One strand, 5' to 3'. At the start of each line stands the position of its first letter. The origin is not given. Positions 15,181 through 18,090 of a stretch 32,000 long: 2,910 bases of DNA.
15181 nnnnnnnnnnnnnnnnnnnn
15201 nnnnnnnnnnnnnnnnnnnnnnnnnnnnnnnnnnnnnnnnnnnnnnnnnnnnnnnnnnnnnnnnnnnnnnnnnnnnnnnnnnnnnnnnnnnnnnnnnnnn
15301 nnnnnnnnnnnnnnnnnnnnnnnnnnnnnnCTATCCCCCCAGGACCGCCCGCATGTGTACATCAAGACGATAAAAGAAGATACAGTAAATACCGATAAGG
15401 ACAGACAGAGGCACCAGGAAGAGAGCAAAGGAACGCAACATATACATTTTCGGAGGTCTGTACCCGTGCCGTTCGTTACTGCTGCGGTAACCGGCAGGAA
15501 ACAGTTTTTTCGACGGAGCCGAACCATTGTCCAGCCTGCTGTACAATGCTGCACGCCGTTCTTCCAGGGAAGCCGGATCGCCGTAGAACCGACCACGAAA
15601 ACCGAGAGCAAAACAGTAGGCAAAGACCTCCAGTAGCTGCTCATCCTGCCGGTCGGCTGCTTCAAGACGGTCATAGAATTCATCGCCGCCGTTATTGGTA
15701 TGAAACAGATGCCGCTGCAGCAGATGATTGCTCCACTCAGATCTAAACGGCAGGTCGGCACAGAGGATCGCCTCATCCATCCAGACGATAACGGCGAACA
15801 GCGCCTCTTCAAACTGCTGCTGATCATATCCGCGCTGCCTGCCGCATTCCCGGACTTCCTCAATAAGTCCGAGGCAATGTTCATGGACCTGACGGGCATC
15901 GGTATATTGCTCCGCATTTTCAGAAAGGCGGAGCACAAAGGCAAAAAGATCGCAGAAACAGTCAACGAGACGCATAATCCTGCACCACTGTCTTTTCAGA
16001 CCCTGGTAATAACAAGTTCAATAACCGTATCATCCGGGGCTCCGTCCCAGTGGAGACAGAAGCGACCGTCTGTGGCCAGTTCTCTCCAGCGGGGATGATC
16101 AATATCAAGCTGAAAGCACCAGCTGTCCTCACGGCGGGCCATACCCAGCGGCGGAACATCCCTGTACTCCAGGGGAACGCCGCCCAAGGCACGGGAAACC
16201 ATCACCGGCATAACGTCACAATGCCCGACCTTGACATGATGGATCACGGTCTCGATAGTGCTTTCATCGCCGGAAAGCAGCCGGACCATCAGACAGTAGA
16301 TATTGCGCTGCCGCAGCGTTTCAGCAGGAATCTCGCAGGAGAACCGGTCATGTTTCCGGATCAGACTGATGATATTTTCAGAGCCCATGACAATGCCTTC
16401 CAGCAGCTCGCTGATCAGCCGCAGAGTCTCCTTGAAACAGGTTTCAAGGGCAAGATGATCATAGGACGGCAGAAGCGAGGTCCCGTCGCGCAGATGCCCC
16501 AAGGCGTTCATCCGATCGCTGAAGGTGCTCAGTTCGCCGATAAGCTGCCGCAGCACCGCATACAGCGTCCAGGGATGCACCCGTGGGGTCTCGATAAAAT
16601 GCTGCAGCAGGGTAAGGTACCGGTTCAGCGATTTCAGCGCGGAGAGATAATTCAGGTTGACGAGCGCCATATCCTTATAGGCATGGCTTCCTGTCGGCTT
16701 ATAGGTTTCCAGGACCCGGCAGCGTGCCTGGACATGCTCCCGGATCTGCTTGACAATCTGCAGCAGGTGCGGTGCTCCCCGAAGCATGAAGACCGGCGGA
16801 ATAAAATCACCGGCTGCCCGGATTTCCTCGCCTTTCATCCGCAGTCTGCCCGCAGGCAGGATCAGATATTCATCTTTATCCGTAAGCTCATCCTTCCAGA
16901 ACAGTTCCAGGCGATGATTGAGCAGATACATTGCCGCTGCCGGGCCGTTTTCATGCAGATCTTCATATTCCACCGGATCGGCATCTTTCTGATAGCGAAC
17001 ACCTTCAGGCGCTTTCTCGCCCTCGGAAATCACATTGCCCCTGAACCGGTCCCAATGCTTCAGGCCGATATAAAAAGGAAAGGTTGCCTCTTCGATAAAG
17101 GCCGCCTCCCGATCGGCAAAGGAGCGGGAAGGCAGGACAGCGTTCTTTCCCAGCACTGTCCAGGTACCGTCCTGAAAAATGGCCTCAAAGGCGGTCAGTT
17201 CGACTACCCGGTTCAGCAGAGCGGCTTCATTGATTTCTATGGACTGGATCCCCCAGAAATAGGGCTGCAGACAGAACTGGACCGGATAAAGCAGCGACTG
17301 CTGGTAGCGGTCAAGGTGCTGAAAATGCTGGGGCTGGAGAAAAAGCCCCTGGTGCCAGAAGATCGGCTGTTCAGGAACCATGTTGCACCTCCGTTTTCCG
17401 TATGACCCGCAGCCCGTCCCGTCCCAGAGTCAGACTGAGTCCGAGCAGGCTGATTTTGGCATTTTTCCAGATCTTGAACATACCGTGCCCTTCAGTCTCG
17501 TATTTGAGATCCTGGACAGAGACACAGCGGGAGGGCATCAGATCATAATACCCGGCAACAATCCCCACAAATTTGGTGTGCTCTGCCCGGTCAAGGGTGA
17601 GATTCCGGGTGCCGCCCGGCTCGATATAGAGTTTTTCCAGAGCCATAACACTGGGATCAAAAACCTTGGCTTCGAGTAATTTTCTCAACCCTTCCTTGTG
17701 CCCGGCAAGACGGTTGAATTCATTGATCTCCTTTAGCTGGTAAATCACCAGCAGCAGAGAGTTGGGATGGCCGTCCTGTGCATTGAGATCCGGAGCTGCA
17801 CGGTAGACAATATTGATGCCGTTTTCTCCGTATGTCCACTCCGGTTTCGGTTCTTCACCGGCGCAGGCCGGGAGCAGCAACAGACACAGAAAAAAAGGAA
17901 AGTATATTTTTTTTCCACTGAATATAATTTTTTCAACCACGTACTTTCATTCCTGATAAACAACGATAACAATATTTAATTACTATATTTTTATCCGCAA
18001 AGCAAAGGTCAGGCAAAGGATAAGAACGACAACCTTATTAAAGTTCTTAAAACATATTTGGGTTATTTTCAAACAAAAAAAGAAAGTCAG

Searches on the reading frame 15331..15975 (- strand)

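Call 13: search_protein_families(library=pfam, proteins=[window:15331-15975:-])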
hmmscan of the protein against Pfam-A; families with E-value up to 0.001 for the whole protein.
window:15331-15975:- (214 aa): 1 family
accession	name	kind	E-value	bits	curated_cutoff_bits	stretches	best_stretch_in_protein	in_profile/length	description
PF09850.14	DotU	-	1.6e-42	145.9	27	1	3-202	2-204/205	Type VI secretion system protein DotU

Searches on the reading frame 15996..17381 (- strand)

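Call 14: search_protein_families(library=pfam, proteins=[window:15996-17381:-])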
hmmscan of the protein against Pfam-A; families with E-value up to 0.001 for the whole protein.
window:15996-17381:- (461 aa): 1 family
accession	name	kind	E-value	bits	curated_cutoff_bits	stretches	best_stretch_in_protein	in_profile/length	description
PF05936.17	T6SS_VasE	-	1.6e-88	297.8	23.4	1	19-457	1-427/429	Bacterial Type VI secretion, VC_A0110, EvfL, ImpJ, VasE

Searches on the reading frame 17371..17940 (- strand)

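Call 14: search_protein_families(library=pfam, proteins=[window:17371-17940:-])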
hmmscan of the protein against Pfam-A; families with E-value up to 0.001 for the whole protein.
window:17371-17940:- (189 aa): 1 family
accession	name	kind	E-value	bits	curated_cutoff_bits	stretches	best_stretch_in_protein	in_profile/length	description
PF12790.13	T6SS-SciN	-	5.1e-17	62.2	27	1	42-149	3-108/120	Type VI secretion lipoprotein, VasD, EvfM, TssJ, VC_A0113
